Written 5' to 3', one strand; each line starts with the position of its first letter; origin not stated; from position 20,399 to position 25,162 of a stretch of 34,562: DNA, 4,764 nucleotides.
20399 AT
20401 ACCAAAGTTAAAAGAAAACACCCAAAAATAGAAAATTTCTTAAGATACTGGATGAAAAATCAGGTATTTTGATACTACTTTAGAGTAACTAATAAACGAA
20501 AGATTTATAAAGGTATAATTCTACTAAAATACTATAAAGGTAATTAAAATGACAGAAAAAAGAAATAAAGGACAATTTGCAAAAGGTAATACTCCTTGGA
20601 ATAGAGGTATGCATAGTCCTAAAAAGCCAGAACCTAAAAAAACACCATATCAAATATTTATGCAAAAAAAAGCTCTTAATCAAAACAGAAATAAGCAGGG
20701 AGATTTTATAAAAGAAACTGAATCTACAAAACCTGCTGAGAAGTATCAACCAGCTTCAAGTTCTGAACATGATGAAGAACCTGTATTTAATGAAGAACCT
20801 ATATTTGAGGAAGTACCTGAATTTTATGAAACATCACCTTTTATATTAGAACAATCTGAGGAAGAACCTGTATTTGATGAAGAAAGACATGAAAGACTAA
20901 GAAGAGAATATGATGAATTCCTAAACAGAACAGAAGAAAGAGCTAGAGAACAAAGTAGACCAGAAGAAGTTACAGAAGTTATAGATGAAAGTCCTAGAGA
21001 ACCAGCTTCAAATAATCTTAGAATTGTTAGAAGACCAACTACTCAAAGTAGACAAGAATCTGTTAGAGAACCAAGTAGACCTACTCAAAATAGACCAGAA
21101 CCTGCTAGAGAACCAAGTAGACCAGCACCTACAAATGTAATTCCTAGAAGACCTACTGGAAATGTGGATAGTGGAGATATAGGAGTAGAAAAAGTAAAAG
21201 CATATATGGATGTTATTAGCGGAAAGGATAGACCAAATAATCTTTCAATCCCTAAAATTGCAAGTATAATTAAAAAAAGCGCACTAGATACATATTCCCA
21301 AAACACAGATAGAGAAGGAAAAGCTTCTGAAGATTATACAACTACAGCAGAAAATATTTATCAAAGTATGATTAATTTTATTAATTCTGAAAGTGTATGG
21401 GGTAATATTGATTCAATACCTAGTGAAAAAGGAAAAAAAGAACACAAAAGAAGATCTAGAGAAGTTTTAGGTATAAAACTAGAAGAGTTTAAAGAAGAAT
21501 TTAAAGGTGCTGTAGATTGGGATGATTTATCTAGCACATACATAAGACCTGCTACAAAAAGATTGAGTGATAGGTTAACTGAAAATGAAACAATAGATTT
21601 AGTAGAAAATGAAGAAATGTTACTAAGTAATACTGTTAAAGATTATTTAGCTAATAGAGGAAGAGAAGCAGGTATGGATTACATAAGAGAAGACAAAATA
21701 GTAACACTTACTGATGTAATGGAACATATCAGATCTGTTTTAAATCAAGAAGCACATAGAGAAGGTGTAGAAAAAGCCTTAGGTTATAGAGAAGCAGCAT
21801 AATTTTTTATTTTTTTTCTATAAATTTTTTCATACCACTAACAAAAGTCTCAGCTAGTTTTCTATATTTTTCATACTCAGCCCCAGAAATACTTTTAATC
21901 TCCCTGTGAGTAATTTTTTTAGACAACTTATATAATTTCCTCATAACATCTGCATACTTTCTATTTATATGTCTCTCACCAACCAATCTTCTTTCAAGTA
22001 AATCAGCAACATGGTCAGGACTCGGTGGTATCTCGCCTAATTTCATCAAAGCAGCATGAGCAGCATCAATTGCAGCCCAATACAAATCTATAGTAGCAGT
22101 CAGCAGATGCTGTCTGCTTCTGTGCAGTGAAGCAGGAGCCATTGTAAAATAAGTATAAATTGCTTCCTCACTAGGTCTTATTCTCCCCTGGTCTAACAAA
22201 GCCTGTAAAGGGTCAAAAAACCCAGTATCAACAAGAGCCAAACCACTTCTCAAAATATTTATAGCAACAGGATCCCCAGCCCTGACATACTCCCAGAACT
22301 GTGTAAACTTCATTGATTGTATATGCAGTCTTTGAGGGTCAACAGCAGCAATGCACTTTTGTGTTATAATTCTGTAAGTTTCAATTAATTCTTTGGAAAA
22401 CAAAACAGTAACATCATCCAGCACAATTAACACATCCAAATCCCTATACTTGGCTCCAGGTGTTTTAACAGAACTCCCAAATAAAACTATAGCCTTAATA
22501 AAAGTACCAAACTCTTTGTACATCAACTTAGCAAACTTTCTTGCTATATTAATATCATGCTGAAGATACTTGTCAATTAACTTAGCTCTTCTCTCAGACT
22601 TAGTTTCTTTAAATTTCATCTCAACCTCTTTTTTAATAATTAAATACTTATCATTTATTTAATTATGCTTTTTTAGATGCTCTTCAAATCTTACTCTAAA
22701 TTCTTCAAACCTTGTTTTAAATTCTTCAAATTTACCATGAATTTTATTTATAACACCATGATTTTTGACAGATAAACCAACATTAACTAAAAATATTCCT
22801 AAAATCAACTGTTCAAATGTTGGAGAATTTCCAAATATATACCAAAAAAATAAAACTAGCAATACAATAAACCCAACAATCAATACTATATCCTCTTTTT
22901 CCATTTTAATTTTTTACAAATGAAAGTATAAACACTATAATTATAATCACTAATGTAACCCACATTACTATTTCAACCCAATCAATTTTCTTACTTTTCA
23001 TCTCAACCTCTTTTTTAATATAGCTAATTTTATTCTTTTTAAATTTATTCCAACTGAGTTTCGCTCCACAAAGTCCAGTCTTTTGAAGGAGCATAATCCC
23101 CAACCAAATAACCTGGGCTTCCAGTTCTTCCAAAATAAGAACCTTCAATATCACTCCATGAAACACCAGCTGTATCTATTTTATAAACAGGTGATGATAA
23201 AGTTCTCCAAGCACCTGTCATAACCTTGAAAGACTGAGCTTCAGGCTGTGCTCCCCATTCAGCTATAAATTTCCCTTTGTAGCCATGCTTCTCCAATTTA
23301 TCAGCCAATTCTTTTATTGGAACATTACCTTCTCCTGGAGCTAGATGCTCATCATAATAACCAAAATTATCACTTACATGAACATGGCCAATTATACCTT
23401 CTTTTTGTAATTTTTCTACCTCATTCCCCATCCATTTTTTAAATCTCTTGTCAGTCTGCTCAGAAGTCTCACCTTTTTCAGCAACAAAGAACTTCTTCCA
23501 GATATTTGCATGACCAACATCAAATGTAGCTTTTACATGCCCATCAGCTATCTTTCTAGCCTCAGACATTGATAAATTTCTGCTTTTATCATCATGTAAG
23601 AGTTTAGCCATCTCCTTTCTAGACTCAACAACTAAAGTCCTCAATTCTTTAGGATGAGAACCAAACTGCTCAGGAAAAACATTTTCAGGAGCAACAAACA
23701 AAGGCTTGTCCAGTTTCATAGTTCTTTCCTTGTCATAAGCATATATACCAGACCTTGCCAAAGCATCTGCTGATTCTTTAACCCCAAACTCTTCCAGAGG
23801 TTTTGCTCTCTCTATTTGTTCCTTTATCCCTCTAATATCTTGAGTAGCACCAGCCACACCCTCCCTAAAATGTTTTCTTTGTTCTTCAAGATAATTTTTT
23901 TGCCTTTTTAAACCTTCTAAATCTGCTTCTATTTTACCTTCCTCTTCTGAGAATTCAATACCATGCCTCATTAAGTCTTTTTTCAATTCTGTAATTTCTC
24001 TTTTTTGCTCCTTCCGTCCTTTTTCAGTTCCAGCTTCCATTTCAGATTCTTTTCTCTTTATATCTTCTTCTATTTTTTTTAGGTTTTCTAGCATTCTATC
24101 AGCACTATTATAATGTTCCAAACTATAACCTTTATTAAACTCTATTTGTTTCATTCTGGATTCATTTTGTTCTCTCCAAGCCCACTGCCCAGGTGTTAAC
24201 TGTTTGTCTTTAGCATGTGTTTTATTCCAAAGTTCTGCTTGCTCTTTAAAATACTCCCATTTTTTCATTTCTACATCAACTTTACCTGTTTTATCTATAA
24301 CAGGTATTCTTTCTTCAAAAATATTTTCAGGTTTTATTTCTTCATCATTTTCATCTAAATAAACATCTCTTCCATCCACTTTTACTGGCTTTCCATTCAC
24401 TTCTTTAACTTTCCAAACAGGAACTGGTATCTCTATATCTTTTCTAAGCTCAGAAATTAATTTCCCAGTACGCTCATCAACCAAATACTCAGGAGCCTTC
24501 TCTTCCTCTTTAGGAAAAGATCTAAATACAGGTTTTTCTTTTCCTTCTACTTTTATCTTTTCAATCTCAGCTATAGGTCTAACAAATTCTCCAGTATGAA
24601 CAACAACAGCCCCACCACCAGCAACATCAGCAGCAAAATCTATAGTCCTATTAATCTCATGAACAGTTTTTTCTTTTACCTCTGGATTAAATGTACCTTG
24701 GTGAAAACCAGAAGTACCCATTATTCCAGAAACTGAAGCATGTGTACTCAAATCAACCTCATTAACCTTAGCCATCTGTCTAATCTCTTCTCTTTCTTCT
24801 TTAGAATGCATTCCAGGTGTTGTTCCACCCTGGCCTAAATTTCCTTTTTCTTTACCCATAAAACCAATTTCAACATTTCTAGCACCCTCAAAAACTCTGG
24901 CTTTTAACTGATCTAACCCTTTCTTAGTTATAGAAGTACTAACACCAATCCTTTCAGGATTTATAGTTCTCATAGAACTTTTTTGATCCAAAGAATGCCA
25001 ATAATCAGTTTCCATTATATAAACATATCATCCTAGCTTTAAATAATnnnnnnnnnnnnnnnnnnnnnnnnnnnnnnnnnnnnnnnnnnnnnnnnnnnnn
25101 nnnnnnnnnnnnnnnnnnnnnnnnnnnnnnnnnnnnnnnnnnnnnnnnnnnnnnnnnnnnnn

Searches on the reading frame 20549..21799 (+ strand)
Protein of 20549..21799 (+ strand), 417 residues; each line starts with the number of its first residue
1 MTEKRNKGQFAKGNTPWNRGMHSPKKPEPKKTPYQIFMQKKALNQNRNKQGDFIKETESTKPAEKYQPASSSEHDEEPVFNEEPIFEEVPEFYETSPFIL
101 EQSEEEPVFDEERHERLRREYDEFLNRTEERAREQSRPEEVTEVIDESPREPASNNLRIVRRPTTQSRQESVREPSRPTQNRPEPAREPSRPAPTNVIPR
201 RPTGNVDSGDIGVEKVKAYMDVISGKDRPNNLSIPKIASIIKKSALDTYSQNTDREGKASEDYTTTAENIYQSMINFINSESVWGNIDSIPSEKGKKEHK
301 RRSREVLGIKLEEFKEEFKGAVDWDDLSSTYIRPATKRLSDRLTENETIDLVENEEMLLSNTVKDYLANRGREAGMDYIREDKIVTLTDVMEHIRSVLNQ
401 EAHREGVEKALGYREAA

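Call 16: search_protein_families(library=pfam, proteins=[window:20549-21799:+], max_evalue=0.001)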
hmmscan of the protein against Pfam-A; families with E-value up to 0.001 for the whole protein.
window:20549-21799:+ (417 aa): 0 families

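Call 85: search_protein_families(library=ncbifam, proteins=[window:20549-21799:+], max_evalue=0.01)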
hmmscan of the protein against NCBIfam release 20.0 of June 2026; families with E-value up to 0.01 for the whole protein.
window:20549-21799:+ (417 aa): 0 families

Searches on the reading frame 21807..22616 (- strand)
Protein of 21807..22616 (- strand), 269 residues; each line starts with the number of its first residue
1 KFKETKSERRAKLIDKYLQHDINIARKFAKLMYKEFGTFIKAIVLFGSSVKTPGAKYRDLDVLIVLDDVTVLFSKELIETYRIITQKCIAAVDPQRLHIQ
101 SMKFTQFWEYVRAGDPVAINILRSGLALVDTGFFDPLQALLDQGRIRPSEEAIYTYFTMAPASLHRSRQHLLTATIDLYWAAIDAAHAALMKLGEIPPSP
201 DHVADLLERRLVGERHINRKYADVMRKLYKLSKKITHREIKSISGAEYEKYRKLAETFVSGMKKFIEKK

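Call 16: search_protein_families(library=pfam, proteins=[window:21807-22616:-], max_evalue=0.001)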
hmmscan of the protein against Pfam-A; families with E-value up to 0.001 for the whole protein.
window:21807-22616:- (269 aa): 2 families
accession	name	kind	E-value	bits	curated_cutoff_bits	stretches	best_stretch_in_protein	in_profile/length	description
PF01909.29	NTP_transf_2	-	0.00027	21.7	21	1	27-80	3-54/93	Nucleotidyltransferase domain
PF18765.7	Polbeta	-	0.00081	20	26.9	0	39-98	12-70/93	Polymerase beta, Nucleotidyltransferase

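Call 84: search_solved_structures(query=window:21807-22616:-, max_evalue=1)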
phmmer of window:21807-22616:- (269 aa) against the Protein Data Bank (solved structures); distinct sequences matched with E-value up to 1: 0.

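Call 85: search_protein_families(library=ncbifam, proteins=[window:21807-22616:-], max_evalue=0.01)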
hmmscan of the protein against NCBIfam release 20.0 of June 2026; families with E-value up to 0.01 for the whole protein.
window:21807-22616:- (269 aa): 1 family
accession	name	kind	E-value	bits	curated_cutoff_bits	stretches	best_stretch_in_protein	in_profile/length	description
NF012212.1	ANT_9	subfamily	0.0023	17.2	340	1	27-97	8-79/249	aminoglycoside nucleotidyltransferase ANT(9)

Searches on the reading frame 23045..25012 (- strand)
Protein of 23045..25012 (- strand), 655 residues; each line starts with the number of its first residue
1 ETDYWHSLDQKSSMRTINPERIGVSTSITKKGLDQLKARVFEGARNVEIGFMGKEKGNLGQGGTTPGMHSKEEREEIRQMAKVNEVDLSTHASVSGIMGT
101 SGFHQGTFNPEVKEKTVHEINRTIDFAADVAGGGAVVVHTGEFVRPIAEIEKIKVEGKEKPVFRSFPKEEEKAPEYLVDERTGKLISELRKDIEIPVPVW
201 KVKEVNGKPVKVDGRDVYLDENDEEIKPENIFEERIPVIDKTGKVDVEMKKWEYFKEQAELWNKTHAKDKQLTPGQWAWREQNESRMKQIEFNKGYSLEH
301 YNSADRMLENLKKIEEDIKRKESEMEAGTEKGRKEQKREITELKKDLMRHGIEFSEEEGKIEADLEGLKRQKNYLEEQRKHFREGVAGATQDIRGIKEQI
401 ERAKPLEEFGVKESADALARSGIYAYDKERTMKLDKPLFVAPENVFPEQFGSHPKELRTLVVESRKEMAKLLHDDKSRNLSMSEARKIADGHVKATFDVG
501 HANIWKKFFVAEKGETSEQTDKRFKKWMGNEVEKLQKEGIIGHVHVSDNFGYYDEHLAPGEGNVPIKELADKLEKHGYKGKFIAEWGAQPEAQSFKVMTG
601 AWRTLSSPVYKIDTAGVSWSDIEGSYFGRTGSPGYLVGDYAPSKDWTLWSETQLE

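Call 16: search_protein_families(library=pfam, proteins=[window:23045-25012:-], max_evalue=0.001)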
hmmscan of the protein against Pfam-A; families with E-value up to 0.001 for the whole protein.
window:23045-25012:- (655 aa): 1 family
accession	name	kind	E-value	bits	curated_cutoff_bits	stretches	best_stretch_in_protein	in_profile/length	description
PF01261.30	AP_endonuc_2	-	2.5e-18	67.1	31.1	2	481-588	137-231/249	Xylose isomerase-like TIM barrel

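Call 85: search_protein_families(library=ncbifam, proteins=[window:23045-25012:-], max_evalue=0.01)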
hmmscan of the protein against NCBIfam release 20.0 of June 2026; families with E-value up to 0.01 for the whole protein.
window:23045-25012:- (655 aa): 2 families
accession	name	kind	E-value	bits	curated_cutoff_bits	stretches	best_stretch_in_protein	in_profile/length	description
NF007360.0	PRK09856.1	equivalog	4.6e-05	23.1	305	1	541-582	203-244/276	fructoselysine 3-epimerase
TIGR03234.1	OH-pyruv-isom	equivalog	0.00087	18.7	353.45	1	537-591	195-245/254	hydroxypyruvate isomerase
